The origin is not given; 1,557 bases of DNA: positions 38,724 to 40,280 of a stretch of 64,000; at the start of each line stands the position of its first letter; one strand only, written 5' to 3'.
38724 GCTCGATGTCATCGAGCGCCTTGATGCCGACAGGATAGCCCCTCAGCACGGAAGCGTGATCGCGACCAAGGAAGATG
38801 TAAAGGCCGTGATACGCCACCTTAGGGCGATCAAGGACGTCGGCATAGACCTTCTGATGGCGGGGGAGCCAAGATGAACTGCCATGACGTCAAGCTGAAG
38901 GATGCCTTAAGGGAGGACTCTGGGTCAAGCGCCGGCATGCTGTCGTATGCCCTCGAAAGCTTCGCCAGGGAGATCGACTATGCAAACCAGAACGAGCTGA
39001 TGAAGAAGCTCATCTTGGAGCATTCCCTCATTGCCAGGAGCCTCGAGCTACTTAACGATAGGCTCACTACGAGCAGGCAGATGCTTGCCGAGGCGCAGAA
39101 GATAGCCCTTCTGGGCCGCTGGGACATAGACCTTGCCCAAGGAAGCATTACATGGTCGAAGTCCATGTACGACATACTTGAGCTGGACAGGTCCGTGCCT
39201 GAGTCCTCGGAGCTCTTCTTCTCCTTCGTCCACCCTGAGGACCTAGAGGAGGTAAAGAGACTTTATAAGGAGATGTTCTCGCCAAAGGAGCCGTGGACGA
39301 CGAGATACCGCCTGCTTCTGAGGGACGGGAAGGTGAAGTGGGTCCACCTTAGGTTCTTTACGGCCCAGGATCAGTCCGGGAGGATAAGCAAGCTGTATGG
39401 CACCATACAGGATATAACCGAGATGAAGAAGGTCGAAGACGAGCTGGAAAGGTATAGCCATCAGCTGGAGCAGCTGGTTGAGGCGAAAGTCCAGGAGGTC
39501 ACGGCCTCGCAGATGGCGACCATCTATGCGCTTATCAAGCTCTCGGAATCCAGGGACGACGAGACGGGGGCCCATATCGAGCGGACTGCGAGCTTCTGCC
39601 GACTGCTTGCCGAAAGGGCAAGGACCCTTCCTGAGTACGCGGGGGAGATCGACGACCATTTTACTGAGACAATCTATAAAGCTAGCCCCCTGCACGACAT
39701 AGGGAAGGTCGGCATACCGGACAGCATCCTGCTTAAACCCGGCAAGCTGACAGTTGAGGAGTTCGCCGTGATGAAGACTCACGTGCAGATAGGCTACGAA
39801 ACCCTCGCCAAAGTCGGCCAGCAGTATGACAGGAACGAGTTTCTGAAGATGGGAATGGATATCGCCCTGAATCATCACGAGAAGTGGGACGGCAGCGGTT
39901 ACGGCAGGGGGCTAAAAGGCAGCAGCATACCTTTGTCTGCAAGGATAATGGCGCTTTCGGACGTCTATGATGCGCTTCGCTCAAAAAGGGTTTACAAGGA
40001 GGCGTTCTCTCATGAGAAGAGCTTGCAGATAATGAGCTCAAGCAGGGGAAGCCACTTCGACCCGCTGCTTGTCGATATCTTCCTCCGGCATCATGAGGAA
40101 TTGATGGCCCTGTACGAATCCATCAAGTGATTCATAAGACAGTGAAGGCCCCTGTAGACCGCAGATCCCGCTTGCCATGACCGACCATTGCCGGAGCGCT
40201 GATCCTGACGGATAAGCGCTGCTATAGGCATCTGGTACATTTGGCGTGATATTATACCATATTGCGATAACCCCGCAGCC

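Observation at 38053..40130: Standalone flavodiiron-like (ODP-type) metal-sensor domain coupled to a PAS HD-GYG c-di-GMP phosphodiesterase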

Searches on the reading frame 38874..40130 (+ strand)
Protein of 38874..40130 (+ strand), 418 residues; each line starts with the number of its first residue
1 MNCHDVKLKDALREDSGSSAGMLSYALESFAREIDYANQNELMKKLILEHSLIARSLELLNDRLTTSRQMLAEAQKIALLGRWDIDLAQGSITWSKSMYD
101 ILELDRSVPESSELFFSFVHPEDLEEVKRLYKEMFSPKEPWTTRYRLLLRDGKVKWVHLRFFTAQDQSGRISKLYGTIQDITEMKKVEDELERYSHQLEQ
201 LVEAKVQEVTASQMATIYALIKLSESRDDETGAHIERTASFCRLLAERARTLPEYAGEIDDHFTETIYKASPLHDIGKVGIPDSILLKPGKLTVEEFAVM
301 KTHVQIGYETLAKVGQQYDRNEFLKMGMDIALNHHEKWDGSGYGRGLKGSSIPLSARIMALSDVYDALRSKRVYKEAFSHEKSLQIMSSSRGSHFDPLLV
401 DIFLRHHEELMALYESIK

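Call 3: search_protein_families(library=pfam, proteins=[window:38874-40130:+], max_evalue=0.01)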
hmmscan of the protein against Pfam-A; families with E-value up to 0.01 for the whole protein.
window:38874-40130:+ (418 aa): 7 families
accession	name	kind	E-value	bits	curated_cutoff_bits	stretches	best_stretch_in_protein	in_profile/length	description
PF13487.12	HD_5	-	1.3e-30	106.8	27.2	1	257-397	32-168/170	HD domain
PF01966.28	HD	-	1.3e-18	67.8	22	1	233-367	3-115/116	HD domain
PF08447.18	PAS_3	-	2.8e-15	56.8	25.6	1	92-178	2-89/89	PAS fold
PF00989.32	PAS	-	2.9e-06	27.7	22.6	1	85-181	17-113/113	PAS fold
PF14598.12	PAS_11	-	8.8e-06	26.1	25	1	115-167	37-89/109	PAS domain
PF13426.13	PAS_9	-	1e-05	26.2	27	1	92-183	14-103/103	PAS domain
PF08448.16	PAS_4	-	0.00038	21.1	23.1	1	116-184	41-108/110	PAS fold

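Call 4: search_protein_families(library=ncbifam, proteins=[window:38874-40130:+], max_evalue=0.01)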
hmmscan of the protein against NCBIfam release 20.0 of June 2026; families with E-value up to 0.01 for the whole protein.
window:38874-40130:+ (418 aa): 10 families
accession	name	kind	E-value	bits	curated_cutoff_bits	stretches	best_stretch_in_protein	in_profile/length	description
NF053512.1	nitric_RR_NosR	exception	2.2e-29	102.7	400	1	190-411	148-358/422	response regulator c-di-GMP phosphodiesterase, NosR family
NF007298.0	PRK09776.1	equivalog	7.4e-18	63.8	1135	1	58-191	421-550/1111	diguanylate cyclase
NF041777.1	sens_FixL_Rhizob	equivalog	5.2e-13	48.5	850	1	80-203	7-130/485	sensor protein FixL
NF052573.1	HisKinEspAMyxo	equivalog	4.7e-12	44.8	1400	1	66-206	127-268/755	serine histidine kinase EspA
NF053781.1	cdiGMPphdstlr2612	equivalog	5.9e-09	34.1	1600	1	58-197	576-716/1268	Tlr1612 family c-di-GMP phosphodiesterase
TIGR00229.1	sensory_box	domain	1.7e-08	34.6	22.9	1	116-191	51-126/126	PAS domain S-box protein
NF041880.1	EPS_EpsF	equivalog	1.5e-07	30.3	900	1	87-221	161-298/492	response regulator EpsF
NF010077.0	PRK13559.1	subfamily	0.00013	21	361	1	150-231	126-203/364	hypothetical protein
NF052306.1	BluLightHisKinLov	equivalog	0.0041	16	450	1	150-233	105-183/334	blue-light-activated histidine kinase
NF008302.0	PRK11091.1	equivalog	0.008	14.4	838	0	125-198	210-283/779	aerobic respiration two-component sensor histidine kinase ArcB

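Call 45: search_solved_structures(query=window:38874-40130:+, max_evalue=0.00001, show_alignments=3)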
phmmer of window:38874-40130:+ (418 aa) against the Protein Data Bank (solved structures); distinct sequences matched with E-value up to 0.00001: 8.
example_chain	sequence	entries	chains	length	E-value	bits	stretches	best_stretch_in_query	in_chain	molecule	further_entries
4mcw_A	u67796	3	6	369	6.4e-44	154.2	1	207-414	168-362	Metal dependent phosphohydrolase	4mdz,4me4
4r8z_A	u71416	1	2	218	5e-41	144.7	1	210-405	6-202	Cyclic di-GMP phosphodiesterase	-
5z7c_A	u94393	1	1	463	1.9e-27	100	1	217-397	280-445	3'3'-cGAMP-specific phosphodiesterase 3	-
9rbz_A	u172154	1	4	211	1.8e-14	57.3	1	230-405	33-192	HD domain/sensory box protein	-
9rc0_A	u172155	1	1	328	4.3e-14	56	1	216-405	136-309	HD domain/sensory box protein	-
3nja_A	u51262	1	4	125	2e-13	53.8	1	68-185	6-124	Probable GGDEF family protein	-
8js5_A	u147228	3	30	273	3.8e-10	43.1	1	80-199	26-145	Sensor protein FixL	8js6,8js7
3mr0_A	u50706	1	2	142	2.2e-07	34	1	64-198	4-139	Sensory box histidine kinase/response regulator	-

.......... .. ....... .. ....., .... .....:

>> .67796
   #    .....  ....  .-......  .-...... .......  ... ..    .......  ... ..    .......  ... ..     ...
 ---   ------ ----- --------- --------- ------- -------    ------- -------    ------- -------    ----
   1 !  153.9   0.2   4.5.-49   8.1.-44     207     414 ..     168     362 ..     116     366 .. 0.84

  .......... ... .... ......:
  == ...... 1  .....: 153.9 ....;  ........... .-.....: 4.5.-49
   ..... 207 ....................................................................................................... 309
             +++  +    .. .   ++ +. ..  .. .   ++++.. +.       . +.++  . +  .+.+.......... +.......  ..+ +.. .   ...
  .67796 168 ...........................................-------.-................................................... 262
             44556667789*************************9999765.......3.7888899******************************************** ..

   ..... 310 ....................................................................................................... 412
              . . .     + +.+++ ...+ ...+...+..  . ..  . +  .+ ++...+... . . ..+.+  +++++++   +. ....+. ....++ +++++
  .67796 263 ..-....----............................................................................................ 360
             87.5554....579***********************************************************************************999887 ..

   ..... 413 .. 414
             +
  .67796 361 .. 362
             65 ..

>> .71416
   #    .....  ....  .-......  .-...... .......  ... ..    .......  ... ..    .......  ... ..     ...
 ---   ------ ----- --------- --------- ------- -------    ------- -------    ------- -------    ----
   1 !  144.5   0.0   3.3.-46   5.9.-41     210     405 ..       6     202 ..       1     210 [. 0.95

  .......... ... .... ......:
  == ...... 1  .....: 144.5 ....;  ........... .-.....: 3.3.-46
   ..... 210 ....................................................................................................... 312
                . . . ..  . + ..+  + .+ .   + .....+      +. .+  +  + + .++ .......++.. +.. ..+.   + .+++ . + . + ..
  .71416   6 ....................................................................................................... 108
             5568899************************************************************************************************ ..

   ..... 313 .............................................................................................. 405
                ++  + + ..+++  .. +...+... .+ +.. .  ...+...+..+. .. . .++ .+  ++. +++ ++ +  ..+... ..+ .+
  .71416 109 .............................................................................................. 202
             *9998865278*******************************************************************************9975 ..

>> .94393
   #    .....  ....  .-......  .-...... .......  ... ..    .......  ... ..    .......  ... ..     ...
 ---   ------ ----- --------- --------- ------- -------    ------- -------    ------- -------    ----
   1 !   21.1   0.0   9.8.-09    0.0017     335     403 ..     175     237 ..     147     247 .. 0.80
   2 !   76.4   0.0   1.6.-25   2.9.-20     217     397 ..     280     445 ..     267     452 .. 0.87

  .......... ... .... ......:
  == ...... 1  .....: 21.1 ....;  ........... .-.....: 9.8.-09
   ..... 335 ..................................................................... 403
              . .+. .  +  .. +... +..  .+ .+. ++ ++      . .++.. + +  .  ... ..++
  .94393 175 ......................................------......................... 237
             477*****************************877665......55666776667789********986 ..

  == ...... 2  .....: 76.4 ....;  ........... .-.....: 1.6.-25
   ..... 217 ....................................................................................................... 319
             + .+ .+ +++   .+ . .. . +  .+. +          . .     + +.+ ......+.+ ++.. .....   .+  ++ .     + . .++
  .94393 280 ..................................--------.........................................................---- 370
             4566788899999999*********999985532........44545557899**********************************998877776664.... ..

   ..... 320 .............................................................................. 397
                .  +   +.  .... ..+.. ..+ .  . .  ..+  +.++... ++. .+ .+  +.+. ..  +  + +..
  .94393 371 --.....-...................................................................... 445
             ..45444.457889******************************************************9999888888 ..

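Call 49: list_cluster_members(proteins=[P0001, window:38874-40130:+])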
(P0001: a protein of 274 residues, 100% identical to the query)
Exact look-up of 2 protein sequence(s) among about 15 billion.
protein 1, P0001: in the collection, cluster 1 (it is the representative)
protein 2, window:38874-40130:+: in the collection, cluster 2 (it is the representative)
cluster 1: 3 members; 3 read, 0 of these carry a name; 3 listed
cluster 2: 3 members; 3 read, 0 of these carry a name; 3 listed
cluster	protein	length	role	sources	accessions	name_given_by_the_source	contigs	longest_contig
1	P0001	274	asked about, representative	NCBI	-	-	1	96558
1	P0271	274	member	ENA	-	-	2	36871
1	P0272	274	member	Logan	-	-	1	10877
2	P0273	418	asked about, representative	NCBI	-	-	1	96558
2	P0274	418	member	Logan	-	-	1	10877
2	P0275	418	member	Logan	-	-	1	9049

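Call 66: find_homologous_proteins(query=window:38874-40130:+, max_evalue=1e-10)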
Query window:38874-40130:+ (418 aa): 7979 proteins with E <= 1e-10 among 8000 candidates; the best 120 are listed.
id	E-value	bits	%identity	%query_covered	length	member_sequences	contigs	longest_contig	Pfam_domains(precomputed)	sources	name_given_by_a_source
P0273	3.2e-273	924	100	100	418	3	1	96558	PF08447.19,PF13426.14,PF13487.13,PF01966.29,PF00989.32,PF14598.13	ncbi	-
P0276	2.0e-196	671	72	100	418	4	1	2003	PF08447.19,PF13487.13,PF01966.29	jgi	-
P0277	4.8e-196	670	72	100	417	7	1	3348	PF08447.19,PF13487.13,PF01966.29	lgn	-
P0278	1.6e-195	668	71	100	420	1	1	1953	PF08447.19,PF13487.13,PF01966.29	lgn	-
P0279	2.7e-195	667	71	100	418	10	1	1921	PF08447.19,PF13487.13,PF01966.29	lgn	-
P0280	9.4e-195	666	71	100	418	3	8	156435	PF08447.19,PF13487.13,PF01966.29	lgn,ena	-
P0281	2.1e-194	665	71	100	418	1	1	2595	PF08447.19,PF13487.13,PF01966.29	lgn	-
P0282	3.9e-194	664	70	100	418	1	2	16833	PF08447.19,PF13426.14,PF13487.13,PF01966.29,PF14598.13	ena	-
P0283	2.4e-193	661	70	100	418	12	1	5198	PF08447.19,PF13487.13,PF01966.29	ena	-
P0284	3.1e-193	661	71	100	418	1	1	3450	PF08447.19,PF13487.13,PF01966.29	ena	-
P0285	4.8e-193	660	69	100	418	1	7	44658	PF08447.19,PF13487.13,PF01966.29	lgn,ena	-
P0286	1.2e-192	659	69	100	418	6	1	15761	PF08447.19,PF13487.13,PF01966.29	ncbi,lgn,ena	-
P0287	1.5e-192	658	70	100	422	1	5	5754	PF08447.19,PF13487.13,PF01966.29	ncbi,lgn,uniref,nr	ncbi:putative two-component system response regulator [Eubacterium aggregans]|uniref:Putative two-co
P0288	2.1e-192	658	71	100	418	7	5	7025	PF08447.19,PF13487.13,PF01966.29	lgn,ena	-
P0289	2.5e-192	658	71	100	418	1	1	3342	PF08447.19,PF13487.13,PF01966.29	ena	-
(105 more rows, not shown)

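Call 74: predict_structure(alignment_id=A5)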
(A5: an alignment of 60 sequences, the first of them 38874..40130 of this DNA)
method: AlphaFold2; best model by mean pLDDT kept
length: 418 residues; sequences in the alignment: 60
mean_pLDDT: 84.3   pTM: 0.50
mean pLDDT of the five models: 84.3, 82.8, 81.6, 79.8, 78.5
residues with pLDDT >= 90: 197; 70-90: 156; 50-70: 62; < 50: 3
segments of 3 or more residues with pLDDT < 50: none
pLDDT, mean of each block of 10 residues (from residue 1): 55 63 76 88 91 92 90 84 90 91 91 94 94 82 94 94 88 92 90 79 58 58 58 82 95 90 91 80 71 83 86 73 87 91 83 95 91 82 94 94 95 88
secondary structure, 60 per line:
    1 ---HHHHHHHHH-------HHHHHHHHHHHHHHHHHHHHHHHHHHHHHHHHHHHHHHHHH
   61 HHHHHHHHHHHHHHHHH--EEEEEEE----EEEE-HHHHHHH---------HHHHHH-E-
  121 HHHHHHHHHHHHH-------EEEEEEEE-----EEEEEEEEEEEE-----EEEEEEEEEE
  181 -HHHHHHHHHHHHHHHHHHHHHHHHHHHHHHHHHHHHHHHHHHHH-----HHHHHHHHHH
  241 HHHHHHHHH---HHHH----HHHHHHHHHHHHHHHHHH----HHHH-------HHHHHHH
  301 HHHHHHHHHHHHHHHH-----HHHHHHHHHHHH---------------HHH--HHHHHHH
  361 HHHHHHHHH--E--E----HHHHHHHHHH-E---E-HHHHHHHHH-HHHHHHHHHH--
elements in order: H4-12 H20-77 E80-86 E91-94 H96-102 H112-117 H121-133 E141-148 E154-165 E171-180 H182-225 H231-249 H253-256 H261-278 H283-286 H294-316 H322-333 H354-369 H380-389 H397-405 H407-416
